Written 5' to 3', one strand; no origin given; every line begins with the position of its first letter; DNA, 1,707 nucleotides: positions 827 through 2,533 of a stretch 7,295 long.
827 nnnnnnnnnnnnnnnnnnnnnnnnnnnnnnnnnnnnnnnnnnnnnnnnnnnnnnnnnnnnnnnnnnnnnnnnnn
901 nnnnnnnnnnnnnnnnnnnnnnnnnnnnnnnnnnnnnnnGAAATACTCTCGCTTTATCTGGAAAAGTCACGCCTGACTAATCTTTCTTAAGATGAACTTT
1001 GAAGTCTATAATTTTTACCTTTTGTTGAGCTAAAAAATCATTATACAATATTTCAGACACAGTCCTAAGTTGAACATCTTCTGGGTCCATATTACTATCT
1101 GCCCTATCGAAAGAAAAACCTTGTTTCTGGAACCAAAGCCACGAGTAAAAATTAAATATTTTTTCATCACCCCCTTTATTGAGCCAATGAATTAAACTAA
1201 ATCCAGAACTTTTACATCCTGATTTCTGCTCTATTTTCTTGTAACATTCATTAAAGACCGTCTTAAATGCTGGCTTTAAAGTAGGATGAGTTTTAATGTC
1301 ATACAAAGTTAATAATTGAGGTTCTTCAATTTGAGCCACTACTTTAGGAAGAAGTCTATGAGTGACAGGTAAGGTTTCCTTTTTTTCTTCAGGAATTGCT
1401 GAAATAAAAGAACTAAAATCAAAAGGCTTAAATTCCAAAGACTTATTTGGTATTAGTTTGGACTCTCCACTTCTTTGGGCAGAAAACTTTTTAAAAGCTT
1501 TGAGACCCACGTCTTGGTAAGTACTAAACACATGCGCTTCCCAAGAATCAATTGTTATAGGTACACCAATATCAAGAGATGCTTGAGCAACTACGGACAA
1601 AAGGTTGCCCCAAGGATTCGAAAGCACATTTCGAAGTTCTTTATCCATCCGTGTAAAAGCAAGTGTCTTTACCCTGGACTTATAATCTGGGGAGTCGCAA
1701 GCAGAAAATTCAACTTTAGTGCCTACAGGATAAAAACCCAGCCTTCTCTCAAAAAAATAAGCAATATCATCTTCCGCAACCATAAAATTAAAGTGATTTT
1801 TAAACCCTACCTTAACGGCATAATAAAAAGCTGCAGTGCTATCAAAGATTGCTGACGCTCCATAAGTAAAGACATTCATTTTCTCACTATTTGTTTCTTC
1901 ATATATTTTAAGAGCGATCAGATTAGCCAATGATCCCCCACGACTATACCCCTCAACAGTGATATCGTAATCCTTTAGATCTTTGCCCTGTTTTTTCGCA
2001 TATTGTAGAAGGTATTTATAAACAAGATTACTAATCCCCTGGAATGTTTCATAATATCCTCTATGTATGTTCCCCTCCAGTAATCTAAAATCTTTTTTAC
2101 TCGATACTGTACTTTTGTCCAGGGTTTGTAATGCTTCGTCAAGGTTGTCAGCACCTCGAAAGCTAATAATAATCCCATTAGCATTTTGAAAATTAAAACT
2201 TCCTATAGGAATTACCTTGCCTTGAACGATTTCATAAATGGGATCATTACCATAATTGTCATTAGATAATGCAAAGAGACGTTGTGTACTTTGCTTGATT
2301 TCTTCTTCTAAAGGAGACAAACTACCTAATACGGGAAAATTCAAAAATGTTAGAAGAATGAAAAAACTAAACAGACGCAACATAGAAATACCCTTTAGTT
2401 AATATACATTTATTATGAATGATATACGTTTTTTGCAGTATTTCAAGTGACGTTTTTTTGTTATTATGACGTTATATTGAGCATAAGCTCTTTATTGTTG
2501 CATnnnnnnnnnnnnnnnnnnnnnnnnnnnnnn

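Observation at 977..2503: Compositionally foreign secreted lipase-like gene sits where nuoG should follow nuoF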

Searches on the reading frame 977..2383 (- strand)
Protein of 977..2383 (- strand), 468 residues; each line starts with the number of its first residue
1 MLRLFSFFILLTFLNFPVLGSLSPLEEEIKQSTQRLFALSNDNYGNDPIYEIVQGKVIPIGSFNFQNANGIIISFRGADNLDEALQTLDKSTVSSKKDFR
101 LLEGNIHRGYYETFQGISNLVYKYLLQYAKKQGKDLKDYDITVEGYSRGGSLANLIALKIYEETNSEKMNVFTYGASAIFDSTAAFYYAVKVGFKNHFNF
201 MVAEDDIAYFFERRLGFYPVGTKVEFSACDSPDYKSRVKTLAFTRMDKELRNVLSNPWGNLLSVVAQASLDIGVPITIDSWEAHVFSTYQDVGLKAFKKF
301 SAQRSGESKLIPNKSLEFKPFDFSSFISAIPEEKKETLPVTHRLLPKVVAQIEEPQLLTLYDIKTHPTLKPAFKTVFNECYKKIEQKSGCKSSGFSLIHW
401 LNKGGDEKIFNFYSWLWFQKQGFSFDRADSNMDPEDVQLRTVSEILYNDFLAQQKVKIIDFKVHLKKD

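Call 3: search_protein_families(library=pfam, proteins=[window:977-2383:-], max_evalue=0.1)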
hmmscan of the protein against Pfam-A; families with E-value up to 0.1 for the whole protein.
window:977-2383:- (468 aa): 1 family
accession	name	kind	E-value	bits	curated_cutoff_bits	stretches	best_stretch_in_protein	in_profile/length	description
PF01764.32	Lipase_3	-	1.2e-15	58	22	1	72-207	1-131/140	Lipase (class 3)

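Call 5: find_encoding_contigs(protein=window:977-2383:-, flank=10000, max_places=6)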
Protein window:977-2383:- (468 aa): no gene with exactly this product is on record in the collection.

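Call 6: find_homologous_proteins(query=window:977-2383:-)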
Query window:977-2383:- (468 aa): 5 proteins with E <= 0.001 among 8000 candidates.
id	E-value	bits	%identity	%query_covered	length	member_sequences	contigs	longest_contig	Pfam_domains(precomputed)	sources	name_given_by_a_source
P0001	0.0e+0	1057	100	100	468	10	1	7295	PF01764.32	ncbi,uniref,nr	ncbi:lipase [Caedimonas varicaedens]|uniref:Lipase n=1 Tax=Caedimonas varicaedens TaxID=1629334 RepI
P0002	2.4e-245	833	80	100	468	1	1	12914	PF01764.32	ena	-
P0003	3.5e-240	816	80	100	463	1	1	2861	PF01764.32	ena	-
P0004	1.9e-229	780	76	100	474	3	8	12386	PF01764.32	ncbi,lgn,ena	-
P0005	7.0e-202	689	81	80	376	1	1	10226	PF01764.32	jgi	jgi:Lipase (class 3)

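Call 7: find_encoding_contigs(protein=P0002, flank=10000, max_places=4)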
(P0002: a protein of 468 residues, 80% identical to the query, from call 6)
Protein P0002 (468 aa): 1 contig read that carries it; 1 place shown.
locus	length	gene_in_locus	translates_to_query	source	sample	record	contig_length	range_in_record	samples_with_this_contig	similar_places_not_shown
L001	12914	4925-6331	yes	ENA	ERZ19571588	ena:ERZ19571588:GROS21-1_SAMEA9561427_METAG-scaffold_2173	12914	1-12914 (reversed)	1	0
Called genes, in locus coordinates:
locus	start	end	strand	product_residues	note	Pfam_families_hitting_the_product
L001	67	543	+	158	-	PF00507:Oxidored_q4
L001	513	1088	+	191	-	PF01058:Oxidored_q6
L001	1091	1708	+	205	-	PF00329:Complex1_30kDa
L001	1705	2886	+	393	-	PF00346:Complex1_49kDa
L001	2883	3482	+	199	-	PF01257:2Fe-2S_thioredx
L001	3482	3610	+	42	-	-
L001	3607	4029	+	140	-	-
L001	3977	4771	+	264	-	-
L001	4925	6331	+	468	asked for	PF01764:Lipase_3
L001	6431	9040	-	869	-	-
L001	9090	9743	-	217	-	PF10691:DUF2497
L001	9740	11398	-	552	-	PF02321:OEP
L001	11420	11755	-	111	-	PF00581:Rhodanese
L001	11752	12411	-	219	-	PF01135:PCMT, PF00398:RrnaAD, PF13649:Methyltransf_25 (weak)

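Call 8: find_encoding_contigs(protein=P0004, flank=10000, max_places=6)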
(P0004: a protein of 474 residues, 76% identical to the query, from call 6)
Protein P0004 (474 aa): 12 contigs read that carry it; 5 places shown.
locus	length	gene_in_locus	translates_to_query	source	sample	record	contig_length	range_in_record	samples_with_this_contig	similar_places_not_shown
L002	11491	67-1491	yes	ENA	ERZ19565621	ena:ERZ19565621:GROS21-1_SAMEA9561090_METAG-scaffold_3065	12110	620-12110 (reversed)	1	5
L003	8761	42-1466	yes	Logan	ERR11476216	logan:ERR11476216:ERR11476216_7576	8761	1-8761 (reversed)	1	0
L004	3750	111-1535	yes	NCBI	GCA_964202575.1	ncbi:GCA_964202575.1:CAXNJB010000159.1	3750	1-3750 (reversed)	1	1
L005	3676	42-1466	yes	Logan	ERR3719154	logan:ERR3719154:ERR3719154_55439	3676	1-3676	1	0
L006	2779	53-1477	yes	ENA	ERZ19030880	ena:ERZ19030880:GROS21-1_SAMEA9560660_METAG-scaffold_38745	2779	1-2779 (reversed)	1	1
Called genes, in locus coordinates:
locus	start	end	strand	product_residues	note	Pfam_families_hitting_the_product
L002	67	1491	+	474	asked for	PF01764:Lipase_3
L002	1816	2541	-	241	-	PF00106:adh_short, PF08659:KR, PF13561:adh_short_C2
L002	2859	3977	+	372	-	PF26178:Rv2075c_cat (faint), PF26146:PI-PLC_X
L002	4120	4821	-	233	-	PF00106:adh_short, PF08659:KR, PF13561:adh_short_C2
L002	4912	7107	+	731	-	PF00512:HisKA, PF02518:HATPase_c, PF00072:Response_reg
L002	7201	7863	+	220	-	PF02129:Peptidase_S15, PF20408:Abhydrolase_11 (weak), PF00561:Abhydrolase_1 (weak), PF12146:Hydrolase_4 (weak), PF01738:DLH (weak)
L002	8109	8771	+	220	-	-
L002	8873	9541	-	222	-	PF02798:GST_N, PF13417:GST_N_3, PF13409:GST_N_2, PF00043:GST_C, PF13410:GST_C_2 (weak)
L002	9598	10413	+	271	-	PF02673:BacA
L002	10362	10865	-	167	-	PF00293:NUDIX, PF14815:NUDIX_4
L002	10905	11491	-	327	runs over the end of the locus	PF01300:Sua5_yciO_yrdC, PF03481:Sua5_C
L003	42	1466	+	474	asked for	PF01764:Lipase_3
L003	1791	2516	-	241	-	PF00106:adh_short, PF08659:KR, PF13561:adh_short_C2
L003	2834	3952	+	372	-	PF26178:Rv2075c_cat (faint), PF26146:PI-PLC_X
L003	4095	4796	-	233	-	PF00106:adh_short, PF08659:KR, PF13561:adh_short_C2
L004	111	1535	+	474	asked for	PF01764:Lipase_3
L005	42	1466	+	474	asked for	PF01764:Lipase_3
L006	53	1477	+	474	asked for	PF01764:Lipase_3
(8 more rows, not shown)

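Call 9: find_encoding_contigs(protein=P0005, flank=10000, max_places=4)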
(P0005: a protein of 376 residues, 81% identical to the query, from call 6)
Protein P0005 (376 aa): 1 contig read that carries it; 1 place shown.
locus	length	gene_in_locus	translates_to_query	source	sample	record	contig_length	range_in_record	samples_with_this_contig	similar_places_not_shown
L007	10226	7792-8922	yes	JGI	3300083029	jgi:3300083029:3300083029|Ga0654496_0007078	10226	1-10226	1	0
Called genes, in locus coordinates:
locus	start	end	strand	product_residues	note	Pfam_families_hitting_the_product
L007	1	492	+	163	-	?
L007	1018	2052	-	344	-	PF00646:F-box (weak), PF12937:F-box-like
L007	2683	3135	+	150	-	PF00507:Oxidored_q4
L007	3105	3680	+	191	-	PF01058:Oxidored_q6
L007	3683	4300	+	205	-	PF00329:Complex1_30kDa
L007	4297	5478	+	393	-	PF00346:Complex1_49kDa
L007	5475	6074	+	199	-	PF01257:2Fe-2S_thioredx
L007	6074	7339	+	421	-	PF01512:Complex1_51K, PF10531:SLBB (faint), PF22461:SLBB_2, PF10589:NADH_4Fe-4S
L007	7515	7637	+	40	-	-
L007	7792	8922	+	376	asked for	PF01764:Lipase_3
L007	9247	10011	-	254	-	PF00106:adh_short, PF08659:KR, PF13561:adh_short_C2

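Call 27: search_protein_representatives(protein=window:977-2383:-)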
Query: 468 residues. Proteins with E-value up to 0.001 (for the whole library): 203; up to 1e-10: 38; up to 1e-30: 2. The best 150 are listed.
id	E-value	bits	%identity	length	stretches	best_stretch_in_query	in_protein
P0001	0.0e+00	1057.4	100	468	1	1-468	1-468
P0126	1.0e-63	232.3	91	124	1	1-123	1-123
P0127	4.6e-28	114.7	37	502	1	23-304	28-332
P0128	5.4e-25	104.6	50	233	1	356-462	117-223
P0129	5.6e-25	104.5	50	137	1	345-467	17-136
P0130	2.0e-24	102.7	32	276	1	24-301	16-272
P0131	8.1e-24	100.7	30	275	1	18-301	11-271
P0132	9.3e-24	100.5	54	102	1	360-462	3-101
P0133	1.6e-23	99.7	34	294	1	43-291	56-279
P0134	3.0e-21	92.2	35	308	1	19-258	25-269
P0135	4.0e-20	88.5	31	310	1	8-291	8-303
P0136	3.7e-19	85.3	33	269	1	35-292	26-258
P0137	5.4e-18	81.5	30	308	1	25-295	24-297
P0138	5.8e-18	81.4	33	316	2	66-269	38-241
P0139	1.4e-17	80.2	35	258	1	28-241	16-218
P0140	3.5e-17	78.8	33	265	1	26-300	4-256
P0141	6.6e-17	77.9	30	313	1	56-302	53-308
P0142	7.0e-17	77.8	31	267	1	27-290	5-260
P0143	1.7e-16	76.5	31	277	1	27-257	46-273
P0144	1.4e-15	73.5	26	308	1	56-262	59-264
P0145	5.0e-15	71.7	33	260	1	27-247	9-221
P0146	5.9e-15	71.5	36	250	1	28-243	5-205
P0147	9.0e-15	70.9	27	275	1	56-298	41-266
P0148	4.6e-14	68.5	32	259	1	27-293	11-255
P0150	3.7e-13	65.6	29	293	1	61-298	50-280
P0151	1.7e-12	63.4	30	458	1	27-225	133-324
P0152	1.9e-12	63.2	34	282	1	59-259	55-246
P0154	7.2e-12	61.3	29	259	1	28-250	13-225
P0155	7.9e-12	61.2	32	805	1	71-224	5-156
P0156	1.7e-11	60.1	29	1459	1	55-229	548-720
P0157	2.1e-11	59.8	33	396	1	39-304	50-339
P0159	2.8e-11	59.4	26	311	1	23-302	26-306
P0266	2.0e-04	36.8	30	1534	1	97-233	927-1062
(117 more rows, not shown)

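Call 28: list_cluster_members(proteins=[P0127, P0130, P0131, P0133, P0134, P0135, P0136, P0128, P0129, P0132])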
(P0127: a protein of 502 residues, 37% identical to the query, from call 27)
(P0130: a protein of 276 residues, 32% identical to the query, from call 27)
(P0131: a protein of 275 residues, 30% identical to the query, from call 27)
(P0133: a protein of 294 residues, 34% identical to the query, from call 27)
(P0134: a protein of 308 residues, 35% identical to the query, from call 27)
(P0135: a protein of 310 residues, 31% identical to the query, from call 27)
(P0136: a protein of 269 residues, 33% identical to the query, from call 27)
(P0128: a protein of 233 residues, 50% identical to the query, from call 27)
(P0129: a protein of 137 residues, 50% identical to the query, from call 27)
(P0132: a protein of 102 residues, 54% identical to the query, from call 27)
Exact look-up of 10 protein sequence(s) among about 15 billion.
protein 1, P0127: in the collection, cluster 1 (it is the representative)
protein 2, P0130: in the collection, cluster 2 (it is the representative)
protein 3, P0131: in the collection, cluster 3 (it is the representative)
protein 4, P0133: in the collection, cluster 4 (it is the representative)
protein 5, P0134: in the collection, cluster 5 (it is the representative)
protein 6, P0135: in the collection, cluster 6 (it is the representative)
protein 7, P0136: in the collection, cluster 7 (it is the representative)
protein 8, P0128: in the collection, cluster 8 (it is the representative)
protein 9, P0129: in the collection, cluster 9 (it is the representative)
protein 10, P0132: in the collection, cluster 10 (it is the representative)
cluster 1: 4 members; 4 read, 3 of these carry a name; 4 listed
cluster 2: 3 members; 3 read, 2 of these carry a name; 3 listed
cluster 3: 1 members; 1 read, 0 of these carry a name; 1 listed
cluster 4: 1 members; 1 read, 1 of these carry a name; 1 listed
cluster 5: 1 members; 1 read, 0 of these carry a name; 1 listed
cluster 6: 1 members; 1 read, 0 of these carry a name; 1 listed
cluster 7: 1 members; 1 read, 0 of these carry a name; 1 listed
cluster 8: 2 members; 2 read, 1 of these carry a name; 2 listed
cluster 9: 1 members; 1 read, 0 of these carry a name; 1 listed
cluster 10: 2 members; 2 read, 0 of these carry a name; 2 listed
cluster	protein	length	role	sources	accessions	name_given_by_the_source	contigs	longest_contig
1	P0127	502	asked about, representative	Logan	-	-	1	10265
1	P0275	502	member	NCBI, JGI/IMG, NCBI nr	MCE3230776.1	MAG: hypothetical protein K0R52_704 [Alphaproteobacteria bacterium] | hypothetical protein | hypothetical protein [Alphaproteobacteria bacterium]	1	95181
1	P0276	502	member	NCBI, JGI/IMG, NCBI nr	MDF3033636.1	MAG: hypothetical protein K0R76_590 [Alphaproteobacteria bacterium] | hypothetical protein | hypothetical protein [Alphaproteobacteria bacterium]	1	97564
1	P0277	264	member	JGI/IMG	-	hypothetical protein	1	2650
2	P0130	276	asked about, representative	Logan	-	-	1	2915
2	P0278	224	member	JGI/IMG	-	hypothetical protein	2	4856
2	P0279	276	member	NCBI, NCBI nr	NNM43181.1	MAG: hypothetical protein HKM07_02435 [Chlamydiae bacterium] | hypothetical protein [Chlamydiota bacterium]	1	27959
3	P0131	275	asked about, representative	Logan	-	-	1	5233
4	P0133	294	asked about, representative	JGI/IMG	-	hypothetical protein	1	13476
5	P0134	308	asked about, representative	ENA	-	-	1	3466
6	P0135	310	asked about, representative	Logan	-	-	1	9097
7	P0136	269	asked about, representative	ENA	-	-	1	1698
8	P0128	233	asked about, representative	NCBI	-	-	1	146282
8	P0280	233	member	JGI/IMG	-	hypothetical protein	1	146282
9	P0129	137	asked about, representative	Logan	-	-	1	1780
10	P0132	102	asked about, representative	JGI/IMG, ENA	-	-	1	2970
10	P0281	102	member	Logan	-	-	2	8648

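Call 30: search_protein_families(library=pfam, proteins=[P0127, P0128, P0129, P0132, P0130, P0133, P0134, P0135], max_evalue=0.1)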
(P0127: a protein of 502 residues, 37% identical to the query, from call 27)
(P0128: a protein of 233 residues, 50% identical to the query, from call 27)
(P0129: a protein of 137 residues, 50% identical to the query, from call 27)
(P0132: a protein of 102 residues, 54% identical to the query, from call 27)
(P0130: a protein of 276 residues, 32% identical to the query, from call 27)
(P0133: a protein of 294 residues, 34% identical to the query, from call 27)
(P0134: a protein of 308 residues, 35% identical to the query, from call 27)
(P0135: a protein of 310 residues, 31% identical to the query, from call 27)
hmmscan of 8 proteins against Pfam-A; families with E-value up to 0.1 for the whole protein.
P0127 (502 aa): 3 families
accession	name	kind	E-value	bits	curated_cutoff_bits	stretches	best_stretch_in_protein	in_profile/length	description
PF01764.32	Lipase_3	-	1.9e-08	34.7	22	1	85-217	1-128/140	Lipase (class 3)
PF05728.18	UPF0227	-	0.047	14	21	1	142-175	47-79/187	Uncharacterised protein family (UPF0227)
PF00975.26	Thioesterase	-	0.09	13.4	26.4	0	138-184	49-95/226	Thioesterase domain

P0128 (233 aa): 0 families

P0129 (137 aa): 0 families

P0132 (102 aa): 0 families

P0130 (276 aa): 1 family
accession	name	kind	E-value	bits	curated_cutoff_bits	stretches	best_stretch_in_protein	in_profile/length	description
PF01764.32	Lipase_3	-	7.3e-13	49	22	1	62-197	4-136/140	Lipase (class 3)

P0133 (294 aa): 1 family
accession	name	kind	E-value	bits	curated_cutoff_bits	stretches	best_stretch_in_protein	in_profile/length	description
PF01764.32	Lipase_3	-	5.2e-12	46.3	22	1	82-212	3-131/140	Lipase (class 3)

P0134 (308 aa): 1 family
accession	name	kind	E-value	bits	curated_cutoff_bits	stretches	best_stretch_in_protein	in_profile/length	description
PF01764.32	Lipase_3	-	3.3e-08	34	22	1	74-208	1-135/140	Lipase (class 3)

P0135 (310 aa): 3 families
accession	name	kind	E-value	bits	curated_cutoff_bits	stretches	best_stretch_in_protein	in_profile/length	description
PF01764.32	Lipase_3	-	2.7e-11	44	22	1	72-219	1-137/140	Lipase (class 3)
PF09194.16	Endonuc-BsobI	-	0.023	14.5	25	1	123-219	211-308/313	Restriction endonuclease BsobI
PF07859.19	Abhydrolase_3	-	0.04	14.1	25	1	126-219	56-141/210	alpha/beta hydrolase fold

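Call 33: find_homologous_proteins(query=A3, max_evalue=0.001)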
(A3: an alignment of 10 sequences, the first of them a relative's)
Query A3 (10 sequences) (468 aa, profile of the alignment): 10 proteins with E <= 0.001 among 8000 candidates.
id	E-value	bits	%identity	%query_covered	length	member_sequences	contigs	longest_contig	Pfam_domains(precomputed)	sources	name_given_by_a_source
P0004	2.8e-206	704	76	100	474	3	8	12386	PF01764.32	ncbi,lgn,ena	-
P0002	6.0e-205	699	80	100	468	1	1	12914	PF01764.32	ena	-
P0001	2.5e-199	681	100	100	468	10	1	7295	PF01764.32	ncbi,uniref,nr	ncbi:lipase [Caedimonas varicaedens]|uniref:Lipase n=1 Tax=Caedimonas varicaedens TaxID=1629334 RepI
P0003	1.0e-196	672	80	100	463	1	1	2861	PF01764.32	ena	-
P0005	1.5e-163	563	81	80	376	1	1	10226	PF01764.32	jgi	jgi:Lipase (class 3)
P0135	1.2e-98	349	29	57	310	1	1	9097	PF01764.32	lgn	-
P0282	4.5e-88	314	97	48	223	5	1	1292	-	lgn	-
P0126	4.0e-38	150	91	26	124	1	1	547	-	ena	-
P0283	1.0e-29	122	73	24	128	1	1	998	-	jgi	jgi:hypothetical protein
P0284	2.5e-13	68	95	12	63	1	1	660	-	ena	-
